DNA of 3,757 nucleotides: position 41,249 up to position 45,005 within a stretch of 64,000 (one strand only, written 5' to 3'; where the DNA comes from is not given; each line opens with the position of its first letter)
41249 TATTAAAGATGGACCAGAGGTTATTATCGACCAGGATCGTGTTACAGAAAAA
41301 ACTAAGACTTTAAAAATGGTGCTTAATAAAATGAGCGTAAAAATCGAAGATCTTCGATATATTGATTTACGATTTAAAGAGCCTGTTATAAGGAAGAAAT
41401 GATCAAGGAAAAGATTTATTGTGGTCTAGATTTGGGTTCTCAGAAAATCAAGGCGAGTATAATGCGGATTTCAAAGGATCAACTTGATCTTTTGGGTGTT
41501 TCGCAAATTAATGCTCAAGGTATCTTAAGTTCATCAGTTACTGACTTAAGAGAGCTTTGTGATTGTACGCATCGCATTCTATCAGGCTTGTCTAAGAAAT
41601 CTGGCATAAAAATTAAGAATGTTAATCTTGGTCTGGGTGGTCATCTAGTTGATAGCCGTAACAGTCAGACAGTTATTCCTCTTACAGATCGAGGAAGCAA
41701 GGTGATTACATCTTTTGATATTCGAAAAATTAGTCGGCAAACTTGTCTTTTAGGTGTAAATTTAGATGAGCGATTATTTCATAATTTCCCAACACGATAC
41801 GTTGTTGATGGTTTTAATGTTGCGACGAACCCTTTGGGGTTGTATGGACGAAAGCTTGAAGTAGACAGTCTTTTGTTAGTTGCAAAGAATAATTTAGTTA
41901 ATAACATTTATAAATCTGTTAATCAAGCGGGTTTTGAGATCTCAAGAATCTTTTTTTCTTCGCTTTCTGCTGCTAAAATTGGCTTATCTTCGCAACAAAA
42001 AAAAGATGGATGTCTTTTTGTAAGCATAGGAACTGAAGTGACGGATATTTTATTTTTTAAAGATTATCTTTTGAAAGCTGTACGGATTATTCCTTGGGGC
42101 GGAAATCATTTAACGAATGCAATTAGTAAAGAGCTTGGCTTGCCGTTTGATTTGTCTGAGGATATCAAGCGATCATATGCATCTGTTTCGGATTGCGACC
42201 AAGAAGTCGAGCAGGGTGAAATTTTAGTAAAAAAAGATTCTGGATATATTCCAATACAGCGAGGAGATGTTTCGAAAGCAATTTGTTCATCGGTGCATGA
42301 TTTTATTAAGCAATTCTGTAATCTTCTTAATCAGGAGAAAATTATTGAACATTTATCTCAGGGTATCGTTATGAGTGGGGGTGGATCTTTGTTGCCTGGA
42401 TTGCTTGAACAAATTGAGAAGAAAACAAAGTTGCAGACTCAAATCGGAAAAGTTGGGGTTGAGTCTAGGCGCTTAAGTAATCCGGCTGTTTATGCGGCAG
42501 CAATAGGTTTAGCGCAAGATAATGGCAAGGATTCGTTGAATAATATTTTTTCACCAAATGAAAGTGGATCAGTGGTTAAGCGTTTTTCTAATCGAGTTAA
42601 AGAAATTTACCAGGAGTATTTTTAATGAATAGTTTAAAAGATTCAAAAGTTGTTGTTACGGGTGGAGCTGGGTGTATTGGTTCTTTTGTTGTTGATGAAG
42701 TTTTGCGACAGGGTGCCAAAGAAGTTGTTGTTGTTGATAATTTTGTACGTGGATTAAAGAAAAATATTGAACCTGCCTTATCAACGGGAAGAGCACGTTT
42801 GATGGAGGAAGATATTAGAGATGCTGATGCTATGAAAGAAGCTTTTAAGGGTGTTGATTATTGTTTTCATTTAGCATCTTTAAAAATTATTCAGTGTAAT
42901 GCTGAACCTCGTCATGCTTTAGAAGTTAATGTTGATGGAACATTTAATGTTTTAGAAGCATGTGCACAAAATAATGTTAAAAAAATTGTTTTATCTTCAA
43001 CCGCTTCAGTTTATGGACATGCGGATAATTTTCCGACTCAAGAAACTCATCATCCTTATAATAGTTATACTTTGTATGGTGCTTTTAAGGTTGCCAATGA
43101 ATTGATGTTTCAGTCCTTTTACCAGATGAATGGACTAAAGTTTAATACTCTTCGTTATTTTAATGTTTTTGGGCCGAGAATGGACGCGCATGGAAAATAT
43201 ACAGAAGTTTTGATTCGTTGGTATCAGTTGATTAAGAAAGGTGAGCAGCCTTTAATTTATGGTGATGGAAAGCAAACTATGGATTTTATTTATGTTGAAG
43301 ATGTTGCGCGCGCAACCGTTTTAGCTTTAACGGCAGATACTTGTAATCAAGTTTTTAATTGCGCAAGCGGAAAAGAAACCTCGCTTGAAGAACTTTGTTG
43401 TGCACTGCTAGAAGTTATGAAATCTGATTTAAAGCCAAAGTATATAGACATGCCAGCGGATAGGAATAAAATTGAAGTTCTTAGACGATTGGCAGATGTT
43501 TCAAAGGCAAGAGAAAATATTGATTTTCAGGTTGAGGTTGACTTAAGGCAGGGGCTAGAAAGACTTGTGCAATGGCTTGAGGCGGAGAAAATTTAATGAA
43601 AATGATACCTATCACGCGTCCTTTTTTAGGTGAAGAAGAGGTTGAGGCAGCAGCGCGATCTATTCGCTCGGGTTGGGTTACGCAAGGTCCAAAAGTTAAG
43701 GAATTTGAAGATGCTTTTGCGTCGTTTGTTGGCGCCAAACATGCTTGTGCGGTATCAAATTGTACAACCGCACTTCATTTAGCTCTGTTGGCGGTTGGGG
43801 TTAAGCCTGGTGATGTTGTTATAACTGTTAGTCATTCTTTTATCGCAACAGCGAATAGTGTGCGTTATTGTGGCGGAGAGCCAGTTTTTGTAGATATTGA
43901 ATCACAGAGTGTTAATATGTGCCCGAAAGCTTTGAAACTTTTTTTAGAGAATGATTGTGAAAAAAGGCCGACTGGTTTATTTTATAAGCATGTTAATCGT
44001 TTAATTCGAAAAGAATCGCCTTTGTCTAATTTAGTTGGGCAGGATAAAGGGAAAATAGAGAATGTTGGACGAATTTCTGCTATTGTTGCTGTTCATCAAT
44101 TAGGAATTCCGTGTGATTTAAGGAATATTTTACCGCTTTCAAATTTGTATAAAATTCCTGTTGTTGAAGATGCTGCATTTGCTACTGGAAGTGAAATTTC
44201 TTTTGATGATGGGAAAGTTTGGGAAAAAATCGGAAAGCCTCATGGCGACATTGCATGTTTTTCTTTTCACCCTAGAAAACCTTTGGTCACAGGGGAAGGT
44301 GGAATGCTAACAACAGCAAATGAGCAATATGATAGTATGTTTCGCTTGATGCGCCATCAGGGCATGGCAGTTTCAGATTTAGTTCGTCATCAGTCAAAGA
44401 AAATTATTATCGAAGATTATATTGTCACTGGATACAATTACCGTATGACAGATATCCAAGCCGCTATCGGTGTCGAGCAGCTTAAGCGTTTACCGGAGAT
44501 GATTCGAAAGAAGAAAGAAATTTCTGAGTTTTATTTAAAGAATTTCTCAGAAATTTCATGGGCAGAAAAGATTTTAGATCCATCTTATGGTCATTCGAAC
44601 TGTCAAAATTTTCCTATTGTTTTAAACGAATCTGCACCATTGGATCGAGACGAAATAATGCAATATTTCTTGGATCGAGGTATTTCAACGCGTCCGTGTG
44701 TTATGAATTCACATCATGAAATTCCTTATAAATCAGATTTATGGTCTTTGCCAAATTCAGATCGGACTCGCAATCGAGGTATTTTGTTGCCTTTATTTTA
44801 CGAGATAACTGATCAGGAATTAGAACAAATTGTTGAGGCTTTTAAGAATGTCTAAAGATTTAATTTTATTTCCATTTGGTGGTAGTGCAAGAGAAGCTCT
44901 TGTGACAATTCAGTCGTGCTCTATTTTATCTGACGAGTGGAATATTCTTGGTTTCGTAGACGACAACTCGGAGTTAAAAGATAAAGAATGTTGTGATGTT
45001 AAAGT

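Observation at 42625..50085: Hybrid Pgl/Arn/Gtr-like module: acetamido-sugar synthesis, polyprenyl-phosphate loading and two GT-C-like membrane transferases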

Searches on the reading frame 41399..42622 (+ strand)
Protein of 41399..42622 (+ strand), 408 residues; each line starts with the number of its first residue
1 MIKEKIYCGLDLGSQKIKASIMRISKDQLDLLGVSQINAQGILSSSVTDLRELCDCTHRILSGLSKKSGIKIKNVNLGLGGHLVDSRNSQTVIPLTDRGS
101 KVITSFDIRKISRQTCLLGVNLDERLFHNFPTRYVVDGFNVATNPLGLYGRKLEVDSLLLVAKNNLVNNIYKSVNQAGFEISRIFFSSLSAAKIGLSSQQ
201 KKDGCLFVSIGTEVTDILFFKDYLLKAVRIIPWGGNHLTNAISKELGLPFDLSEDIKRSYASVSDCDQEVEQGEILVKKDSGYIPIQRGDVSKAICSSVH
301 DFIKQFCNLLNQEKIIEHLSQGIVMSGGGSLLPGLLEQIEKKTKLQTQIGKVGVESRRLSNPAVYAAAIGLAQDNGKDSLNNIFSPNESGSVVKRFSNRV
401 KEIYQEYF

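Call 67: search_protein_families(library=pfam, proteins=[window:41399-42622:+], max_evalue=0.0001)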
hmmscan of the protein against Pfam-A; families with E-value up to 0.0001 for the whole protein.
window:41399-42622:+ (408 aa): 4 families
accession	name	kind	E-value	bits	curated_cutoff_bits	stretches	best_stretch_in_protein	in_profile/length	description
PF14450.12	FtsA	-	4.6e-19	69.5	31.8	1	208-370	3-127/127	Cell division protein FtsA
PF02491.25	SHS2_FTSA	-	2.8e-10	40.8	25.4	1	81-159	1-77/79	SHS2 domain inserted in FTSA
PF11104.14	PilM_2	-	7.6e-09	35.4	27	0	193-270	170-247/340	Type IV pilus assembly protein PilM;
PF06723.19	MreB_Mbl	-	1.1e-07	31.4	27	1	190-351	131-305/327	MreB/Mbl protein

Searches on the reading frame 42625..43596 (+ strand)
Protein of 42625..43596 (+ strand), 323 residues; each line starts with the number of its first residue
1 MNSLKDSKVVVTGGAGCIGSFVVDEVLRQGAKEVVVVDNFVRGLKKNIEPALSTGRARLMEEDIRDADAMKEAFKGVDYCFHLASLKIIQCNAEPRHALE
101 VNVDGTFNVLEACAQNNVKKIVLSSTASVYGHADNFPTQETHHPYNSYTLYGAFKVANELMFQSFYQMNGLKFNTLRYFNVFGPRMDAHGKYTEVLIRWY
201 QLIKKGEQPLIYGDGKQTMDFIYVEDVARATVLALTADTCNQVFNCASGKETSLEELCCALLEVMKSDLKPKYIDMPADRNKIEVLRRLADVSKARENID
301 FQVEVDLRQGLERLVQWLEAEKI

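Call 3: search_protein_families(library=pfam, proteins=[window:42625-43596:+], max_evalue=0.01)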
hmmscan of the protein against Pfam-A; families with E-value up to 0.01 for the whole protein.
window:42625-43596:+ (323 aa): 12 families
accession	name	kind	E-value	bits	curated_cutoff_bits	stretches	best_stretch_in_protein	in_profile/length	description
PF01370.27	Epimerase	-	2.8e-53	181.2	20.9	1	9-247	1-240/240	NAD dependent epimerase/dehydratase family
PF16363.11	GDP_Man_Dehyd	-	9e-46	157.3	27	1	11-313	2-331/332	GDP-mannose 4,6 dehydratase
PF01073.25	3Beta_HSD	-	2e-33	116.1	22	1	10-236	1-230/280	3-beta hydroxysteroid dehydrogenase/isomerase family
PF02719.21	Polysacc_synt_2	-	2.4e-24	86.5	20.2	1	9-270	1-252/293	Polysaccharide biosynthesis protein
PF13460.12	NAD_binding_10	-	2.4e-12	47.5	27.2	1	13-145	1-117/184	NAD(P)H-binding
PF07993.18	NAD_binding_4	-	1.7e-11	44.2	20.1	1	67-230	79-257/258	Male sterility protein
PF04321.23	RmlD_sub_bind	-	1e-10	41.6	27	1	8-268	2-234/287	RmlD substrate binding domain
PF05368.20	NmrA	-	2.5e-08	34.3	27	1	6-129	2-110/298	NmrA-like family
PF08659.16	KR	-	4.1e-07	30.5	22.6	1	9-134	3-145/180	KR domain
PF00106.31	adh_short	-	8.5e-07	29.1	26.6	1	9-116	3-122/195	short chain dehydrogenase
PF03435.24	Sacchrp_dh_NADP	-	0.00054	20.7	25.1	1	14-84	5-76/129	Saccharopine dehydrogenase NADP binding domain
PF13561.12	adh_short_C2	-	0.0096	16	27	0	17-113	7-115/236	Enoyl-(Acyl carrier protein) reductase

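Call 4: search_protein_families(library=ncbifam, proteins=[window:42625-43596:+], max_evalue=0.01)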
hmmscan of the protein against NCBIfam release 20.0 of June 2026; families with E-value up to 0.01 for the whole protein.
window:42625-43596:+ (323 aa): 88 families (the best 25 are shown)
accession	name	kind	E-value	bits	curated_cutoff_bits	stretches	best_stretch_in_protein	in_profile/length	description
TIGR04180.1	EDH_00030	hypoth_equivalog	4.4e-47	160.6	475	1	9-304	1-295/297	NAD-dependent 4,6-dehydratase LegB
TIGR01179.1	galE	equivalog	2.3e-46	158.1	262.3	1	8-319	1-326/332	UDP-glucose 4-epimerase GalE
TIGR02197.1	heptose_epim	equivalog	8.7e-44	150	274.6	1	9-320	1-315/316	ADP-glyceromanno-heptose 6-epimerase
TIGR01181.1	dTDP_gluc_dehyt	equivalog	3.1e-40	138.2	365.1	1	8-320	1-313/321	dTDP-glucose 4,6-dehydratase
NF011728.1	PRK15181.1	equivalog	1.8e-37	129.2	760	1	7-318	16-337/348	Vi polysaccharide biosynthesis UDP-N-acetylglucosaminuronic acid C-4 epimerase TviC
NF008360.0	PRK11150.1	equivalog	2.9e-27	95.7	452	1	9-297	2-285/310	ADP-glyceromanno-heptose 6-epimerase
NF007956.0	PRK10675.1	subfamily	1.4e-24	86.8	394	1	8-312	2-323/338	UDP-glucose 4-epimerase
NF007582.0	PRK10217.1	equivalog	1.1e-21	77.3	698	1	8-321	3-334/355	dTDP-glucose 4,6-dehydratase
NF042423.1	oxyalk_red_Shew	equivalog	1.3e-21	77.1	580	1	6-240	8-226/331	2-alkyl-3-oxoalkanoate reductase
TIGR03589.1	PseB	equivalog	3.2e-21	75.6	407.75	1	5-225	3-205/324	UDP-N-acetylglucosamine 4,6-dehydratase (inverting)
NF042422.1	oxyalk_red_OleD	equivalog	7.8e-19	68.2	580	1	8-263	2-248/329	2-alkyl-3-oxoalkanoate reductase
NF007490.0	PRK10084.1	subfamily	1.3e-18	67.1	649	1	8-319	2-335/361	dTDP-glucose 4,6-dehydratase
TIGR03466.1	HpnA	hypoth_equivalog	7.2e-18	64.5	367.65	1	8-157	2-144/327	hopanoid-associated sugar epimerase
NF043036.1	ErythonDh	equivalog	3.5e-17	62.6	325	1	8-165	2-163/321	D-erythronate dehydrogenase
TIGR04130.1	FnlA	equivalog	1.2e-16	60.6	730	1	5-130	3-129/337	UDP-N-acetylglucosamine 4,6-dehydratase/5-epimerase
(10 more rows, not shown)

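Call 18: search_solved_structures(query=window:42625-43593:+, max_evalue=1e-20)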
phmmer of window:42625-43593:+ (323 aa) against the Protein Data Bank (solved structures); distinct sequences matched with E-value up to 1e-20: 40.
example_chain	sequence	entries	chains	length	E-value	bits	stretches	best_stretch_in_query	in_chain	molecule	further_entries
6dnt_A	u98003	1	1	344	5e-59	203.5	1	4-318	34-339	NAD-dependent epimerase/dehydratase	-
4zrm_A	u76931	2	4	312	2.7e-48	168.3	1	8-318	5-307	UDP-glucose 4-epimerase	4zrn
1sb8_A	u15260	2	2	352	3.7e-40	141.6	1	10-317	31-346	wbpP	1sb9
10ke_A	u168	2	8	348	1.5e-39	139.6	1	7-318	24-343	Capsular polysaccharide biosynthesis protein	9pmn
7ys8_A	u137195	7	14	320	3.1e-39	138.6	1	9-318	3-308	UDP-glucose 4-epimerase | UDP-glucose 4-epimerase along with EC 5.1.3.2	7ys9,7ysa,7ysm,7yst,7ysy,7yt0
6wjb_A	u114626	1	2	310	1.4e-38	136.4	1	7-316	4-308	NAD-dependent epimerase/dehydratase family protein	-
6wj9_A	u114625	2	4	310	7.1e-38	134.1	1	7-316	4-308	NAD-dependent epimerase/dehydratase family protein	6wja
3ru7_A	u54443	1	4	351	2.6e-37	132.2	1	10-317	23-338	WbgU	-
3ru9_A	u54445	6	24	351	2.6e-37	132.2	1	10-317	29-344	WbgU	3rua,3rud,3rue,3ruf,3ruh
3lu1_A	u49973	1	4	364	3e-37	132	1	10-317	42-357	WbgU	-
3ruc_A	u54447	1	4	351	3.4e-37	131.9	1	10-317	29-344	WbgU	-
6pmh_A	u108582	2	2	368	1.4e-35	126.5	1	9-318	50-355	UDP-glucose 4-epimerase related protein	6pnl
6bwl_A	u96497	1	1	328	5.6e-34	121.3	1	8-323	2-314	Pal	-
3icp_A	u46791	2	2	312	1.6e-32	116.5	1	8-234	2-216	NAD-dependent epimerase/dehydratase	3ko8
2p5u_A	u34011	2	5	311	1.8e-32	116.3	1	8-265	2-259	UDP-glucose 4-epimerase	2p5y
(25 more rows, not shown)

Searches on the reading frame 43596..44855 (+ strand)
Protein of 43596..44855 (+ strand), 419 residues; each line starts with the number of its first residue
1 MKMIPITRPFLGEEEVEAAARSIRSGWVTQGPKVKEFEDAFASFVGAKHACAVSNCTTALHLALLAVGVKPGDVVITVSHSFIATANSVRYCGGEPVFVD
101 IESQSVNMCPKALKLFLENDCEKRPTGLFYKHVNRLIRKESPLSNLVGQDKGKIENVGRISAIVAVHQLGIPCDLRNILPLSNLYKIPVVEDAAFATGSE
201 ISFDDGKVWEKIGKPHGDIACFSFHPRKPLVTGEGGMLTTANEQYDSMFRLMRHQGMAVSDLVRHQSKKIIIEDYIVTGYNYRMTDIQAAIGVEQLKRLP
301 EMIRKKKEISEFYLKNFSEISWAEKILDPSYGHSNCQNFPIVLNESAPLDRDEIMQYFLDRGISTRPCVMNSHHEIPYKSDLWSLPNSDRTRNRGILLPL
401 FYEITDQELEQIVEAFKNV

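Call 3: search_protein_families(library=pfam, proteins=[window:43596-44855:+], max_evalue=0.01)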
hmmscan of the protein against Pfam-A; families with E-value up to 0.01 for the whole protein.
window:43596-44855:+ (419 aa): 2 families
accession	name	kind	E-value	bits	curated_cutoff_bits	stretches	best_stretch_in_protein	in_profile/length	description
PF01041.23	DegT_DnrJ_EryC1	-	7.4e-94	315.3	19.8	2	159-416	112-359/360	DegT/DnrJ/EryC1/StrS aminotransferase family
PF00155.27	Aminotran_1_2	-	1e-05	25.4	19.7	1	30-125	39-145/361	Aminotransferase class I and II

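Call 4: search_protein_families(library=ncbifam, proteins=[window:43596-44855:+], max_evalue=0.01)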
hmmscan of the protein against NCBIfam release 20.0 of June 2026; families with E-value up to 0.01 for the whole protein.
window:43596-44855:+ (419 aa): 9 families
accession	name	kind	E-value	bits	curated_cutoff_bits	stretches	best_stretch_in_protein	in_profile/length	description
TIGR03588.1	PseC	equivalog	7.4e-85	285.1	423.5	2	158-418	121-378/380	UDP-4-amino-4,6-dideoxy-N-acetyl-beta-L-altrosamine transaminase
TIGR04181.1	NHT_00031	hypoth_equivalog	9.3e-78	261.6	420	2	158-399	133-357/359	LegC family aminotransferase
NF008658.2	PRK11658.1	equivalog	7.1e-71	238.8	631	2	159-419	121-376/379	UDP-4-amino-4-deoxy-L-arabinose aminotransferase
NF008687.0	PRK11706.1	equivalog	5.8e-45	153.6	375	2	159-418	119-372/375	dTDP-4-amino-4,6-dideoxygalactose transaminase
NF011936.0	PRK15407.1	equivalog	7.9e-40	136.9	423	3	275-418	285-434/440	lipopolysaccharide biosynthesis protein RfbH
TIGR02379.1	ECA_wecE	subfamily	8.6e-38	130.1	434.85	2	158-416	118-371/376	dTDP-4-amino-4,6-dideoxy-D-glucose transaminase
TIGR04427.1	PLP_DesI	equivalog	4.6e-35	121.5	650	2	157-414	136-377/390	dTDP-4-dehydro-6-deoxyglucose aminotransferase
NF004627.0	PRK05968.1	subfamily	0.00027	20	508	1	30-82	61-112/389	hypothetical protein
TIGR01325.1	O_suc_HS_sulf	equivalog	0.00059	18.5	510.05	0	30-83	52-104/380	O-succinylhomoserine sulfhydrylase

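Call 19: search_solved_structures(query=window:43596-44852:+, max_evalue=1e-20)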
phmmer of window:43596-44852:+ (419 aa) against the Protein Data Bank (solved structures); distinct sequences matched with E-value up to 1e-20: 43.
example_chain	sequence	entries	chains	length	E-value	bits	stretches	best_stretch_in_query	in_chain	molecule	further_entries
8sng_A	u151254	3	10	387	1.1e-52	182.2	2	158-416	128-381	UDP-4-amino-4-deoxy-L-arabinose--oxoglutarate aminotransferase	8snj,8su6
1mdo_A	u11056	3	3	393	5e-51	176.7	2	160-416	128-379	ArnB aminotransferase | UDP-4-amino-4-deoxy-L-arabinose--oxoglutarate aminotransferase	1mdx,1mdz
4oca_A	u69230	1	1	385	3.1e-50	174.1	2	160-416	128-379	UDP-4-amino-4-deoxy-L-arabinose--oxoglutarate aminotransferase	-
3bn1_A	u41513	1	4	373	6.1e-48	166.6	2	158-416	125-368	Perosamine synthetase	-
3dr7_A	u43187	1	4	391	7.5e-48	166.3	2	158-416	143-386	Putative perosamine synthetase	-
3dr4_A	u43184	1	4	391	5.1e-47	163.5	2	158-416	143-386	Putative perosamine synthetase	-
8vr3_A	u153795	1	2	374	1.9e-45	158.3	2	159-366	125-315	DegT/DnrJ/EryC1/StrS aminotransferase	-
7b0m_AAA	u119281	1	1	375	3.4e-45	157.5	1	159-371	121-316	Sugar aminotransferase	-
8vr5_A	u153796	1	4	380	3.4e-45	157.5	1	159-366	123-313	DegT/DnrJ/EryC1/StrS aminotransferase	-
5uid_A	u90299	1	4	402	5.4e-43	150.3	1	159-413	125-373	Aminotransferase TlmJ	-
9bgp_A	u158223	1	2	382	2e-39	138.5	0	3-116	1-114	aminotransferase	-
9bgr_A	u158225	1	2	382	1.4e-38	135.8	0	3-116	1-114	aminotransferase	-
4lc3_A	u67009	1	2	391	2.9e-37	131.4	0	3-107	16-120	Putative UDP-4-amino-4-deoxy-l-arabinose--oxoglutarate aminotransferase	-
7b0d_A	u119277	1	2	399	3.1e-37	131.3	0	14-106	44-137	Glutamine--scyllo-inositol transaminase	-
7kz3_A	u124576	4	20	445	4.9e-30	107.6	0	22-110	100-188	Aminotransferase class I/II-fold pyridoxal phosphate-dependent enzyme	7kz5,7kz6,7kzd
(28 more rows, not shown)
